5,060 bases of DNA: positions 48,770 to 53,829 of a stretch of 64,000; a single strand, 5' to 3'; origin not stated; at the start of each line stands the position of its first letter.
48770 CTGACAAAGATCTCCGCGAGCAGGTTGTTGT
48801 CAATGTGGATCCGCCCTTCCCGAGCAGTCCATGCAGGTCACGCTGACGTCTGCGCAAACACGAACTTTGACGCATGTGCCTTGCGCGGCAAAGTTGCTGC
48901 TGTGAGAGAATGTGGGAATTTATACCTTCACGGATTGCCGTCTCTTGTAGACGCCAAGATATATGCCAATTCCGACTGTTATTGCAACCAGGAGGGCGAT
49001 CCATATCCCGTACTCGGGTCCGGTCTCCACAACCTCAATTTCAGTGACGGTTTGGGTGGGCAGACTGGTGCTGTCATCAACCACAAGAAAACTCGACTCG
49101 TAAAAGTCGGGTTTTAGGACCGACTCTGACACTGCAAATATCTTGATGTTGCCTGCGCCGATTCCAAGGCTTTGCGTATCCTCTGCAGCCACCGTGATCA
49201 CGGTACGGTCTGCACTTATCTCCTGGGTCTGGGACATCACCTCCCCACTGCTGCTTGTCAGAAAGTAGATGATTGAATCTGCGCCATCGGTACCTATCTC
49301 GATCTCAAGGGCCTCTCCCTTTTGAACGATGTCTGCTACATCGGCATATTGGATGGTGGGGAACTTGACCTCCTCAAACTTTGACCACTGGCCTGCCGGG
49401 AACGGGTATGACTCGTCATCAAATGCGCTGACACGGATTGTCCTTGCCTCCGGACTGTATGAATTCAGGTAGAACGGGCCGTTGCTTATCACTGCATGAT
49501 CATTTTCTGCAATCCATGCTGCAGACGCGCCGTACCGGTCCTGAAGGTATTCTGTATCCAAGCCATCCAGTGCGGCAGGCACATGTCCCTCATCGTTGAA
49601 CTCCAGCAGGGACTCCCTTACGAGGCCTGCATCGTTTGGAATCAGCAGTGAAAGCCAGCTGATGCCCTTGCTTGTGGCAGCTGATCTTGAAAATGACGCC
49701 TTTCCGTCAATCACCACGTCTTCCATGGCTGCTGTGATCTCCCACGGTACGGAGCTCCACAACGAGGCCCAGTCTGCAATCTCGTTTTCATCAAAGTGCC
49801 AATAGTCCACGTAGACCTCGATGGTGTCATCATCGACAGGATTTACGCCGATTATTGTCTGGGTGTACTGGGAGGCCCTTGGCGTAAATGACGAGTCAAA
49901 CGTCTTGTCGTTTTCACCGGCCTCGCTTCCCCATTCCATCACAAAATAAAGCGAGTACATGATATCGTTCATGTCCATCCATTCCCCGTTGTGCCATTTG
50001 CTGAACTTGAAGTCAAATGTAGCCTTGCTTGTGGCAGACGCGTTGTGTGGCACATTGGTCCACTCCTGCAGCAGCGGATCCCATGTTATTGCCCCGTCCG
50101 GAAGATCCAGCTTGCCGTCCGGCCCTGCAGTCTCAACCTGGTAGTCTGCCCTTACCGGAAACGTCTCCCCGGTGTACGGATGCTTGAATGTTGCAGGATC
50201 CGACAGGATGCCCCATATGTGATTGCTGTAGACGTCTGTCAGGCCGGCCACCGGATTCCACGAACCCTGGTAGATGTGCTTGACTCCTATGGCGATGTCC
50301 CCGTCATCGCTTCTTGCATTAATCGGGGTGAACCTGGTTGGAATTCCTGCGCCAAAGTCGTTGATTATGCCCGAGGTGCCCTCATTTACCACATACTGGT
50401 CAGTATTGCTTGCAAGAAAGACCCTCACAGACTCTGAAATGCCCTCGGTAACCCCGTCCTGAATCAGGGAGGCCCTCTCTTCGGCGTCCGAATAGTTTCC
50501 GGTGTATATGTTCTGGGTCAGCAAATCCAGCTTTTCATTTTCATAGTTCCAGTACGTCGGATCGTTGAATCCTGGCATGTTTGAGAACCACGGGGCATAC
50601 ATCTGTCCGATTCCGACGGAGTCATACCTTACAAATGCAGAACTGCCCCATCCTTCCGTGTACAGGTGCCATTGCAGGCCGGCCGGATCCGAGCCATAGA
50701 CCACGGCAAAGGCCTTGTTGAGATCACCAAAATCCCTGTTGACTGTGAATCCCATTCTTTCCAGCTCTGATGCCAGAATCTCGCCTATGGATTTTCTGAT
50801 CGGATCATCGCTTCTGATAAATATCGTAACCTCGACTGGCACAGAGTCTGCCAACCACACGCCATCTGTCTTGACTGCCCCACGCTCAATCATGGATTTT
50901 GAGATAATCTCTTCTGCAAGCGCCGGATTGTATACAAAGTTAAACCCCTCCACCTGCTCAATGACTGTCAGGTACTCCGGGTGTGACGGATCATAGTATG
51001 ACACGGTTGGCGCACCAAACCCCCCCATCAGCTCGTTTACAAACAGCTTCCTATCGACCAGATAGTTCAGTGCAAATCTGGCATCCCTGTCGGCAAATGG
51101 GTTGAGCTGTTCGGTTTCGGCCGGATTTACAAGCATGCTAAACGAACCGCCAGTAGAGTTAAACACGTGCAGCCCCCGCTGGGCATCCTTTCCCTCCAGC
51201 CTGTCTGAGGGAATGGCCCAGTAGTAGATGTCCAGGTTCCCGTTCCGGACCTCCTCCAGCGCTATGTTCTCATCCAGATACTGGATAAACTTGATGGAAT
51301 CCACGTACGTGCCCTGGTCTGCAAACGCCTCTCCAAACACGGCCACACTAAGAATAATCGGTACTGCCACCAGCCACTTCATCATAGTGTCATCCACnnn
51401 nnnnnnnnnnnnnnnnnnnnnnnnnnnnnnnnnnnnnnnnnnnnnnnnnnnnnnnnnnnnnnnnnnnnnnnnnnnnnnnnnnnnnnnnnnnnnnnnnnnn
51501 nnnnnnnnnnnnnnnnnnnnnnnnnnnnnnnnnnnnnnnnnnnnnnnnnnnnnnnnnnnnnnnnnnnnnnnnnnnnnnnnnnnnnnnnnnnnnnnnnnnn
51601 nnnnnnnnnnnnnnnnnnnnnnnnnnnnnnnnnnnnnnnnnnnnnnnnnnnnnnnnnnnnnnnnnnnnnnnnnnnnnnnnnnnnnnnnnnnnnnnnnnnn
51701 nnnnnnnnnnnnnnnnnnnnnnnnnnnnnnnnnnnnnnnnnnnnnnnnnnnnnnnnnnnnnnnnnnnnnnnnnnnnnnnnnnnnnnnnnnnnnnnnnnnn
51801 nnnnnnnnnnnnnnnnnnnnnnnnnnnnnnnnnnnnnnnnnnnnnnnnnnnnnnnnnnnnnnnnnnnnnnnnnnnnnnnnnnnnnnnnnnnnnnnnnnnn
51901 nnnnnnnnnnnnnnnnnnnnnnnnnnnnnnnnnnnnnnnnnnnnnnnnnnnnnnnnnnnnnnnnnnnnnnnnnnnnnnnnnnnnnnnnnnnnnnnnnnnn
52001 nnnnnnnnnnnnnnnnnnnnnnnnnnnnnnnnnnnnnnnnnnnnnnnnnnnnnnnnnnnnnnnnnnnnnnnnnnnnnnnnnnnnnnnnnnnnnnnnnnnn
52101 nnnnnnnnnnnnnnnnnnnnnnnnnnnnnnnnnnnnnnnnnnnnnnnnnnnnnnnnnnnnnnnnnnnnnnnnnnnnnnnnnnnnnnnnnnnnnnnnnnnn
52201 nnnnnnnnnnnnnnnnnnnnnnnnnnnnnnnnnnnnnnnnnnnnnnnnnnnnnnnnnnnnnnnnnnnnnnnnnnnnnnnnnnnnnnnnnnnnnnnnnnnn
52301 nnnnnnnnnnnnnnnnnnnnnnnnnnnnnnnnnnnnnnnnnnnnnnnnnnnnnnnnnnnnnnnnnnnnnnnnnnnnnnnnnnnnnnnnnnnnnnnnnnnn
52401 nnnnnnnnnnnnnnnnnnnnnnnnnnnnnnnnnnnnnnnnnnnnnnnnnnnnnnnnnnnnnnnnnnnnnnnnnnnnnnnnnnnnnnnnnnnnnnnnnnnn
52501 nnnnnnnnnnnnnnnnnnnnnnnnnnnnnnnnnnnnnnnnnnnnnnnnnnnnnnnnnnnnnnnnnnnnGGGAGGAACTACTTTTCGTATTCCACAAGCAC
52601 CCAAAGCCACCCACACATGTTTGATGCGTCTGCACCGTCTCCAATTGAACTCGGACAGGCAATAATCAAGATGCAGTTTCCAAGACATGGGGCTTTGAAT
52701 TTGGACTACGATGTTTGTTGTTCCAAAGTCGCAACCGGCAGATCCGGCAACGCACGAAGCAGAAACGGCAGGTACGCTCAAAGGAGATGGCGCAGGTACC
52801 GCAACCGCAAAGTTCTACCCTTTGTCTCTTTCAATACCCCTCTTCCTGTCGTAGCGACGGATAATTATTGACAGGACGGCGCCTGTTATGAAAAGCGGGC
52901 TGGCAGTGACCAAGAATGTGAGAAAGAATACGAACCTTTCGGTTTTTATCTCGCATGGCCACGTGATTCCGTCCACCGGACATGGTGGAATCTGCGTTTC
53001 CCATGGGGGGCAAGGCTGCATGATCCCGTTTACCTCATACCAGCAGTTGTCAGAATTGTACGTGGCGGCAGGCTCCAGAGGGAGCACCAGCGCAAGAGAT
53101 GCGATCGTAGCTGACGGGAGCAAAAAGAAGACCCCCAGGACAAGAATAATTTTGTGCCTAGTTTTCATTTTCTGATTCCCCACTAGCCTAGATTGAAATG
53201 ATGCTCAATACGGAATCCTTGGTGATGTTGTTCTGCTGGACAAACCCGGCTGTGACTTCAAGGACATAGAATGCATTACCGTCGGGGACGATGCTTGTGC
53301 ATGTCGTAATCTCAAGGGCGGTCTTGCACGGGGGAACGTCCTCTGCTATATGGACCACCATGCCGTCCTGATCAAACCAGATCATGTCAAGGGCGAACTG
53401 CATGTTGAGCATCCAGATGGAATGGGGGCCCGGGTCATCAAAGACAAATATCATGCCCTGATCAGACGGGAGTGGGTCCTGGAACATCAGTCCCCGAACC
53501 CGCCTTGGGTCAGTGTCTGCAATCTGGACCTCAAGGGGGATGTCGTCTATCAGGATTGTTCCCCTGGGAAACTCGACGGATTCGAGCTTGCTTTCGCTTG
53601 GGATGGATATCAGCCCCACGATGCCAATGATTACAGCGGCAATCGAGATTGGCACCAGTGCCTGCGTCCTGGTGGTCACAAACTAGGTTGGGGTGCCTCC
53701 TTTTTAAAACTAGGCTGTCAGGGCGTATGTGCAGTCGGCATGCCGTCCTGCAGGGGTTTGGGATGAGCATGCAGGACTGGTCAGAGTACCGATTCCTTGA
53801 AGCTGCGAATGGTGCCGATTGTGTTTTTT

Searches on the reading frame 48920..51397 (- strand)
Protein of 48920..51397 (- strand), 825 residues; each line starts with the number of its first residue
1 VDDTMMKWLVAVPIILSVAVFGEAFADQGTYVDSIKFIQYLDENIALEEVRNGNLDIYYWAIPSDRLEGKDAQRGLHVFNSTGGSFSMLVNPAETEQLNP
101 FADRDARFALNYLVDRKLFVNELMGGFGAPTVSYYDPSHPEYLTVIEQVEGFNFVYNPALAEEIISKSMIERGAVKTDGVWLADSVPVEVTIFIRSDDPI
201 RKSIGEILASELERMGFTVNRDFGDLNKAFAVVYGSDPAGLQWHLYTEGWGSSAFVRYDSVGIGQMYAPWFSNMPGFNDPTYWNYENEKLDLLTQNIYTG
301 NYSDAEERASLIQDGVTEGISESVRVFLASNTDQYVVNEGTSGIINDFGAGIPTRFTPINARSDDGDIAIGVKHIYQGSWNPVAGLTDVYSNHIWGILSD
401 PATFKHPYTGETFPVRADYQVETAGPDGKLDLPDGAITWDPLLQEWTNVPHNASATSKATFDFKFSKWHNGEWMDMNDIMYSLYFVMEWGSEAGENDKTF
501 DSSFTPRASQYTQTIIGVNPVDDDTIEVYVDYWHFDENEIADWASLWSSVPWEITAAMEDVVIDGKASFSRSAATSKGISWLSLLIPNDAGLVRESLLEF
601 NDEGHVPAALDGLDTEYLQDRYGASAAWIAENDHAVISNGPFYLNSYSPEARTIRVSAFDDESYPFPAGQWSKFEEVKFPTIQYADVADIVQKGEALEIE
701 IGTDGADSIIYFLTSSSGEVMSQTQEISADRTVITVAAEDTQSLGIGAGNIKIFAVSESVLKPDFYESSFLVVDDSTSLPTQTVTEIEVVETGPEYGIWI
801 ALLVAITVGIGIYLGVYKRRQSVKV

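Call 44: search_protein_families(library=pfam, proteins=[window:48920-51397:-], max_evalue=0.05)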
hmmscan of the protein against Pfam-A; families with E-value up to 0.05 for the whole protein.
window:48920-51397:- (825 aa): 1 family
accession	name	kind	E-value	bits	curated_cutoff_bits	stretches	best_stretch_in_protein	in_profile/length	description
PF00496.27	SBP_bac_5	-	1.1e-27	97.6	32.4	2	30-254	146-350/368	Bacterial extracellular solute-binding proteins, family 5 Middle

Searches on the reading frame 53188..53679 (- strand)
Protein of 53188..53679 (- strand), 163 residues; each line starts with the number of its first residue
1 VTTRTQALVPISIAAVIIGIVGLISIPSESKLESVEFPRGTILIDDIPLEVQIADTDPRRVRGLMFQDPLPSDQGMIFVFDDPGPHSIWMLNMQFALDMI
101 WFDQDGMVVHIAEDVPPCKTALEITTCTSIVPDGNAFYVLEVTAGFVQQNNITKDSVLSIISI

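Call 44: search_protein_families(library=pfam, proteins=[window:53188-53679:-], max_evalue=0.05)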
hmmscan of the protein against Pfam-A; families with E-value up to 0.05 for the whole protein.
window:53188-53679:- (163 aa): 1 family
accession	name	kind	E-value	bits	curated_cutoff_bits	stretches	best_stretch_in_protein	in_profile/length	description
PF02643.20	DUF192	-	1.4e-31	108.9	27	1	50-160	2-96/96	Uncharacterized ACR, COG1430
